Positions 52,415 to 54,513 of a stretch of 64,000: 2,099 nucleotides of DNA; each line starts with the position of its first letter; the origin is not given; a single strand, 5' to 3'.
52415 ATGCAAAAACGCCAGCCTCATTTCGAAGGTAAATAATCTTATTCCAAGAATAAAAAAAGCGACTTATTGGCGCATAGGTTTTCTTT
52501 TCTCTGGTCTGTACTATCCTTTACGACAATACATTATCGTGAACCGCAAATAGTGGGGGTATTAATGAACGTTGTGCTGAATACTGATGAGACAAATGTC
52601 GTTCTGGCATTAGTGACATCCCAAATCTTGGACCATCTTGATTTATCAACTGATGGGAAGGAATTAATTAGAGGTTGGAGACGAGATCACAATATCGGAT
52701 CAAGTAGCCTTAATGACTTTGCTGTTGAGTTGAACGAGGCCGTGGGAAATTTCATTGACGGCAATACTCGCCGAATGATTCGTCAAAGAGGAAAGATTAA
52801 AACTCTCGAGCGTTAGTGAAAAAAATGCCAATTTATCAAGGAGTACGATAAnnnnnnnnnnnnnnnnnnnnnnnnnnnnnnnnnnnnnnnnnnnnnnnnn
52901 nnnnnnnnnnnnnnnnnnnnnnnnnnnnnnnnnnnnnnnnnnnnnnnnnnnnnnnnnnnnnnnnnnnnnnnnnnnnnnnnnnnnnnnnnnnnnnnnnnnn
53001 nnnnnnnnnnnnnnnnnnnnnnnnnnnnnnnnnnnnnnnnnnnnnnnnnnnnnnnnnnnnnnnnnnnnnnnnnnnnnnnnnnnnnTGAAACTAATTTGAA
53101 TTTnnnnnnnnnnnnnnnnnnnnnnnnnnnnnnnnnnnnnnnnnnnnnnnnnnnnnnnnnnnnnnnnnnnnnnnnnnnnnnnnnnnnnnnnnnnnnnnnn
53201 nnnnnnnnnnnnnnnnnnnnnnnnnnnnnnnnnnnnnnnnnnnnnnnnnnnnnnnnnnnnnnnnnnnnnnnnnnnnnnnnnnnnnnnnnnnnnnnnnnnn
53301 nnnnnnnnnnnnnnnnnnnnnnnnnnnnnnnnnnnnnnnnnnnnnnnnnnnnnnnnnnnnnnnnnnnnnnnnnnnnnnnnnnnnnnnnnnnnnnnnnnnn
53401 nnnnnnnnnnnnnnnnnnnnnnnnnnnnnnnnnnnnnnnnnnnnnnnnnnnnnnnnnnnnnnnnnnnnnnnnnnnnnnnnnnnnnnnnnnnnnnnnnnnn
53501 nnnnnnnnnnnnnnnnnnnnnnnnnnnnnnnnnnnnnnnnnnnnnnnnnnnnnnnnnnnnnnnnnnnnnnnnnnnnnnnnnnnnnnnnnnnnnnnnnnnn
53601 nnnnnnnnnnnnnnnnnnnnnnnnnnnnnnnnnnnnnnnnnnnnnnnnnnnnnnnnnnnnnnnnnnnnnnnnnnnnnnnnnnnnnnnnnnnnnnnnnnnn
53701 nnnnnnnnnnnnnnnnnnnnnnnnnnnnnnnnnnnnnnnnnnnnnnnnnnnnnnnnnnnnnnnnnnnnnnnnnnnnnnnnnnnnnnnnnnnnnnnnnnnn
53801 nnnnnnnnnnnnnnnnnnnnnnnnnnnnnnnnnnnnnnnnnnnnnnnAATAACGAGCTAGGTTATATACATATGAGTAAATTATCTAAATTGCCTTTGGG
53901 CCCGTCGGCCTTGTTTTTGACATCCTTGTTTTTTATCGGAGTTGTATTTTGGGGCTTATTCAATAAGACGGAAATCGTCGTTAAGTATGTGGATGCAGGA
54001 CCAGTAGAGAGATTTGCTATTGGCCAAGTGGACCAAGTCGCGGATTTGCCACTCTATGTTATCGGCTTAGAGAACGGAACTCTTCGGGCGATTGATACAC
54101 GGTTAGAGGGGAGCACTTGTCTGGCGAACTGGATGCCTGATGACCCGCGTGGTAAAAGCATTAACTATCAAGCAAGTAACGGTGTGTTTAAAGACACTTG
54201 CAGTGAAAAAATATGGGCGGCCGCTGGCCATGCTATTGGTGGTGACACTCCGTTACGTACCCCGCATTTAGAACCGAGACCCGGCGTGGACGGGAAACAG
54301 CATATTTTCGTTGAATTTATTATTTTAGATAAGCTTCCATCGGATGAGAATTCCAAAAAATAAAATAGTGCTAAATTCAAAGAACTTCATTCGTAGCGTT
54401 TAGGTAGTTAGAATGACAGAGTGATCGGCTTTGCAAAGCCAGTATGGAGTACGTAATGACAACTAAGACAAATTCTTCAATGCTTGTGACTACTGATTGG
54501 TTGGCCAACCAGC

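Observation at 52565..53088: Tandem pair of paralogous ~80-aa proteins between two crotonase genes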

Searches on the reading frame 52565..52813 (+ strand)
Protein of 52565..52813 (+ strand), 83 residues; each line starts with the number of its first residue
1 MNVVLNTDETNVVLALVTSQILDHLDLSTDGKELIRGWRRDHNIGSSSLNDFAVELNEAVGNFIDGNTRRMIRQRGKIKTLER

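Call 4: search_protein_families(library=pfam, proteins=[window:52565-52813:+], max_evalue=1)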
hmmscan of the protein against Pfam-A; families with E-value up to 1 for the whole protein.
seq(83 aa): 1 family
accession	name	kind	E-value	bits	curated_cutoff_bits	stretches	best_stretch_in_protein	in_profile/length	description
PF21782.3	PKMT_2nd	-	0.1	13.5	27.8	1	2-72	18-90/98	PKMT, C-terminal winged helix domain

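Call 6: find_homologous_proteins(query=window:52565-52813:+, max_evalue=0.01)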
Query seq(83 aa) (83 aa): 15 proteins with E <= 0.01 among 22 candidates.
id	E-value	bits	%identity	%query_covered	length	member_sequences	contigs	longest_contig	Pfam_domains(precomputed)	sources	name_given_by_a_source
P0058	4.4e-45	168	99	100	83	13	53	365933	-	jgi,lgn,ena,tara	jgi:hypothetical protein|tara:strand:- start:4517 stop:4768 length:252 start_codon:yes stop_codon:ye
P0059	5.2e-41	155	90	100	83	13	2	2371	-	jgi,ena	jgi:hypothetical protein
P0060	9.0e-33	129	71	100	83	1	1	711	-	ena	-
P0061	9.3e-33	129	71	100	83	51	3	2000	-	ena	-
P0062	4.2e-32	127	69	100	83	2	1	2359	-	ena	-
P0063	8.2e-32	126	69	100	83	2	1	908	-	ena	-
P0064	3.1e-31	124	69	100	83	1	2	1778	-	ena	-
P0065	3.2e-26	108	65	95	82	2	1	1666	-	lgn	-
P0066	8.9e-26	107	65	95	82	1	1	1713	-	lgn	-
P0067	7.6e-24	101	66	95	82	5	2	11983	-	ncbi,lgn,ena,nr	ncbi:MAG: hypothetical protein DWG80_03565 [Chloroflexi bacterium]|nr:hypothetical protein [Chlorofl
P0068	1.9e-21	93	60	100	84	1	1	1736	-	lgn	-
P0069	1.2e-20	91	60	84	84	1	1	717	-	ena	-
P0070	6.8e-20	88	58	95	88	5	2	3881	-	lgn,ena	-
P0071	2.8e-19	86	57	95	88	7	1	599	-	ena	-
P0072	3.6e-17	80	53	95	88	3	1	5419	-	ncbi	-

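Call 23: predict_structure(alignment_id=A3)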
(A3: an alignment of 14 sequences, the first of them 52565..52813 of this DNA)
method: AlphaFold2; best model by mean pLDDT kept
length: 83 residues; sequences in the alignment: 14
mean_pLDDT: 61.8   pTM: 0.45
mean pLDDT of the five models: 61.8, 56.1, 55.4, 51.8, 50.4
residues with pLDDT >= 90: 0; 70-90: 34; 50-70: 27; < 50: 22
segments of 3 or more residues with pLDDT < 50: 62-83
pLDDT, mean of each block of 10 residues (from residue 1): 69 75 70 74 65 65 45 40 33
secondary structure, 60 per line:
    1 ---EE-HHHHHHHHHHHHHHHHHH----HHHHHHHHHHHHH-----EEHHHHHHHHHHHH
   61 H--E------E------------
elements in order: H7-24 H29-41 H49-61
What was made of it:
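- A has the same topology at lower confidence, with its tail below 50 (call 23).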

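Call 27: search_solved_structures(query=A2, max_evalue=10)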
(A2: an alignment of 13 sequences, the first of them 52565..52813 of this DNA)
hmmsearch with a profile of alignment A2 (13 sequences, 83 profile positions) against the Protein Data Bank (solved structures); distinct sequences matched with E-value up to 10: 1.
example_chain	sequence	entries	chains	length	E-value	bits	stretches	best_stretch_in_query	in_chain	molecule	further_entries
6lcp_A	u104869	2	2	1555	1.3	12.2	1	31-58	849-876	Phospholipid-transporting ATPase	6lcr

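Call 28: search_protein_families(library=ncbifam, proteins=[window:52565-52813:+], max_evalue=0.1)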
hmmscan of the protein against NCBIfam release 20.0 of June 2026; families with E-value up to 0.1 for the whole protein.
window:52565-52813:+ (83 aa): 0 families

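Call 67: search_protein_families(library=phrogs, proteins=[window:52565-52813:+], max_evalue=0.1)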
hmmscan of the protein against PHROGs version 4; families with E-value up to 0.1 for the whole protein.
window:52565-52813:+ (83 aa): 1 family
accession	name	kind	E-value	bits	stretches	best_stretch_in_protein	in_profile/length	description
phrog_17383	-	DNA, RNA and nucleotide metabolism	0.016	16.7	0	16-73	10-70/79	DNA binding protein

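Call 68: search_protein_families(library=padloc, proteins=[window:52565-52813:+], max_evalue=0.1)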
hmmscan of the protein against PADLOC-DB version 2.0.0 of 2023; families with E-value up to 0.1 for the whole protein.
window:52565-52813:+ (83 aa): 0 families

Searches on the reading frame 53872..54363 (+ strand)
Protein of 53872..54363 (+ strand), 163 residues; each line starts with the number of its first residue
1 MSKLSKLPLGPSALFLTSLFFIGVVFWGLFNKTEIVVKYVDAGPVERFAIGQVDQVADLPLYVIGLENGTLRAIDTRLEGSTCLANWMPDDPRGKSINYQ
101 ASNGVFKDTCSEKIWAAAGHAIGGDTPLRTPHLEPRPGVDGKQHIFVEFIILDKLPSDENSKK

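Call 4: search_protein_families(library=pfam, proteins=[window:53872-54363:+], max_evalue=1)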
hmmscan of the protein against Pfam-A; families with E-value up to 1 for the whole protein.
window:53872-54363:+ (163 aa): 0 families

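Call 28: search_protein_families(library=ncbifam, proteins=[window:53872-54363:+], max_evalue=0.1)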
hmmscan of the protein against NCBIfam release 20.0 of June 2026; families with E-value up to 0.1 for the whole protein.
window:53872-54363:+ (163 aa): 0 families

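Call 44: search_solved_structures(query=A5, max_evalue=10, show_alignments=2)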
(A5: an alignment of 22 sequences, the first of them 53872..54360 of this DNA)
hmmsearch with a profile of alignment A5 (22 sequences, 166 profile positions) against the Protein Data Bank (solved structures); distinct sequences matched with E-value up to 10: 10.
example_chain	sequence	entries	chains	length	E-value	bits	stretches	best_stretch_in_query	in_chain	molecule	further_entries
8hn2_A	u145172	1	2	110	0.0061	19.2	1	45-132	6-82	Cytochrome b6-f complex iron-sulfur subunit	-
6zpn_A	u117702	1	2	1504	0.11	15.1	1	67-145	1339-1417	WD_REPEATS_REGION domain-containing protein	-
9rk4_A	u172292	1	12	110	0.25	14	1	50-98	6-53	Similar to the Rieske Protein II of bc1 complex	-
5cxm_A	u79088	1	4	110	0.39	13.3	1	101-133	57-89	Cytochrome b6/f complex iron-sulfur subunit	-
5h64_B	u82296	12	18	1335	1.6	11.3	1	62-95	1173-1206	Regulatory-associated protein of mTOR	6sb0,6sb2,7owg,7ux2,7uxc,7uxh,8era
6bcu_W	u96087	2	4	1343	1.6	11.3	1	62-95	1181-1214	Regulatory-associated protein of mTOR,Regulatory-associated protein of mTOR | Regulatory-associated protein of mTOR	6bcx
9f42_E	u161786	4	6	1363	1.7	11.3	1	63-95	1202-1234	Regulatory-associated protein of mTOR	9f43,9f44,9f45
7pea_F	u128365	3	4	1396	1.7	11.2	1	63-95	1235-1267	Regulatory-associated protein of mTOR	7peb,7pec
6u62_A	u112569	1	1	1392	1.7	11.2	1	63-95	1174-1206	Regulatory-associated protein of mTOR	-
1vf5_H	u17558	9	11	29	2.5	10.7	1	16-37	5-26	PROTEIN PET N | Cytochrome b6-f complex subunit VIII | Cytochrome b6-f complex subunit 8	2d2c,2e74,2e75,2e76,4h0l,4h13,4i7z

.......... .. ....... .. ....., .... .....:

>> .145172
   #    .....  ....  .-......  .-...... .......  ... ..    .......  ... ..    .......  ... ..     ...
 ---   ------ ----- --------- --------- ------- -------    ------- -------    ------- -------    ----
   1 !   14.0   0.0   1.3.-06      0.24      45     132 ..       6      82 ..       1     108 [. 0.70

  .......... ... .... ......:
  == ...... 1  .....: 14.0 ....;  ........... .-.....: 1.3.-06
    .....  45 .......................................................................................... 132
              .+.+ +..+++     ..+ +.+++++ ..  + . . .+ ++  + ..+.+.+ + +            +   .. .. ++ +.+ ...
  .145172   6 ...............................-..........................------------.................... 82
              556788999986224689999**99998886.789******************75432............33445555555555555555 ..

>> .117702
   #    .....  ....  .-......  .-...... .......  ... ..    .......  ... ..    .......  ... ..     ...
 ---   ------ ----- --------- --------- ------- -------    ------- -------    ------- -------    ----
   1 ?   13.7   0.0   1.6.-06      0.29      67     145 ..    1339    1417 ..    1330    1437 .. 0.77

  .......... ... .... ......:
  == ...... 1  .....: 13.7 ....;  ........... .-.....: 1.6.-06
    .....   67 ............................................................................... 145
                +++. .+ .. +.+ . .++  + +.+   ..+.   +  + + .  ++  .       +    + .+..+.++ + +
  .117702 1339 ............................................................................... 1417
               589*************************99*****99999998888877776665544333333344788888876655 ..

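Call 67: search_protein_families(library=phrogs, proteins=[window:53872-54360:+], max_evalue=0.1)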
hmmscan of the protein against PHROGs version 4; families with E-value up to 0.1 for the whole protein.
window:53872-54360:+ (163 aa): 0 families

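Call 68: search_protein_families(library=padloc, proteins=[window:53872-54360:+], max_evalue=0.1)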
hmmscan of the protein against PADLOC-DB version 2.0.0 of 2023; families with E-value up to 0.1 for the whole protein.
window:53872-54360:+ (163 aa): 0 families
